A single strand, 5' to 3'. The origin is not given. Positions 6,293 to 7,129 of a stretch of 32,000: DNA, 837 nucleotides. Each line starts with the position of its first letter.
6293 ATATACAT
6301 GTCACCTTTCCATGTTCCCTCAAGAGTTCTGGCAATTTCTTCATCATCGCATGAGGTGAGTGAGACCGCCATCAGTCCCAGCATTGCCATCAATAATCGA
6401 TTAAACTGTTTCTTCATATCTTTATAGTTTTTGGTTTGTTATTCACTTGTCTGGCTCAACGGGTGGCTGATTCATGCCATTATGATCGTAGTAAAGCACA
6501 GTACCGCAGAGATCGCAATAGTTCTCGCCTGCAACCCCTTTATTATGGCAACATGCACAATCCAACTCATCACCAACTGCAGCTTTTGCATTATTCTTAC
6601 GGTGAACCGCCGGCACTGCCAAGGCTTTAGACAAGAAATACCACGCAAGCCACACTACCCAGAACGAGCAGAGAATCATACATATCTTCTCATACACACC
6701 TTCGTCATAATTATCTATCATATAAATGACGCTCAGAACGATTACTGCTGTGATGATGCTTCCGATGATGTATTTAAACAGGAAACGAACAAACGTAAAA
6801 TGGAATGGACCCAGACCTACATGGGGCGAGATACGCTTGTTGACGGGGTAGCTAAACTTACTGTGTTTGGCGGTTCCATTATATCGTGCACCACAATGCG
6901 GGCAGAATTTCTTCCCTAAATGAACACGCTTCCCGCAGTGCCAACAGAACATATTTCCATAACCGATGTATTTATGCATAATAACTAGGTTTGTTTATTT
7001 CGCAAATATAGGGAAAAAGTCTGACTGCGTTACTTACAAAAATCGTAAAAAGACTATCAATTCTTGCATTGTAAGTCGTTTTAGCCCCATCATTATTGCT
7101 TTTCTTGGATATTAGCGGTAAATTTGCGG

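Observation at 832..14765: Three-operon locus that uses the same five part-types twice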

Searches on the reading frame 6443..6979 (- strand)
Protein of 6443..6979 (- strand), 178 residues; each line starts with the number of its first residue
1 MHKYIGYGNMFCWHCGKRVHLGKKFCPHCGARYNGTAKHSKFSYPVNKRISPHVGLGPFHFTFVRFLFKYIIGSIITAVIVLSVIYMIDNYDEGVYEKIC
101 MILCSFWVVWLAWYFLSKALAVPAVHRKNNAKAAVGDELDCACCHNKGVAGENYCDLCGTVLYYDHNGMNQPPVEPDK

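Call 4: search_protein_families(library=pfam, proteins=[window:6443-6979:-], max_evalue=0.1)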
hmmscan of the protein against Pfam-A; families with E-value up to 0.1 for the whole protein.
window:6443-6979:- (178 aa): 10 families
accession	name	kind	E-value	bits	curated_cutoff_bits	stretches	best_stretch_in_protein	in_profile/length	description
PF13240.11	Zn_Ribbon_1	-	5.5e-07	29.6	25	1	11-31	1-21/23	zinc-ribbon domain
PF12773.13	DZR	-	9e-06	26.2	27.3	1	11-30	26-45/45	Double zinc ribbon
PF13248.11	Zn_ribbon_3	-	1.2e-05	25.1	27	1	12-32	5-25/26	zinc-ribbon domain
PF18912.6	DZR_2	-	6.2e-05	23.2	27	1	8-33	20-46/56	Double zinc ribbon domain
PF17032.10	Zn_ribbon_15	-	0.0096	17.1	28.9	1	9-30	52-73/73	zinc-ribbon family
PF14952.11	zf-tcix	-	0.038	14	31.2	1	16-37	3-23/42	Putative treble-clef, zinc-finger, Zn-binding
PF01127.27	Sdh_cyt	-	0.042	14.4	25.8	1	47-116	4-77/122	Succinate dehydrogenase/Fumarate reductase transmembrane subunit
PF20226.3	DUF6585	-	0.054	13.3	27.7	1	55-120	13-76/249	Family of unknown function (DUF6585)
PF14537.11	Cytochrom_c3_2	-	0.07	14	25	1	127-158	46-77/79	Cytochrome c3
PF14803.11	Zn_ribbon_Nudix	-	0.073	13.4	25.6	0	24-32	1-9/34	Nudix N-terminal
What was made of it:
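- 6443..6979 (-): A_ZnR. It has an N-terminal Zn-ribbon, two TM helices and a second C-terminal CxxC...CxxC. calls 4 (PF13240, 29.6 bits), 70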

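Call 5: search_protein_families(library=ncbifam, proteins=[window:6443-6979:-], max_evalue=0.1)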
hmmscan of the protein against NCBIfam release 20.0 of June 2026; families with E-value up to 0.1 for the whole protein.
window:6443-6979:- (178 aa): 2 families
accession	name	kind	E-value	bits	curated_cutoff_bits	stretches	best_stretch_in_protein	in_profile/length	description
NF053815.1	teico_TcaA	equivalog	0.049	12.4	550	0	12-41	4-33/463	membrane-associated protein TcaA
TIGR00201.1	comF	subfamily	0.081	12.9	233.55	0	12-43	1-32/190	ComF family protein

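Call 14: search_protein_families(library=padloc, proteins=[window:6443-6979:-], max_evalue=0.1)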
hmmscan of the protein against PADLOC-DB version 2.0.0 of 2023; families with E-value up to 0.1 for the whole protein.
window:6443-6979:- (178 aa): 0 families
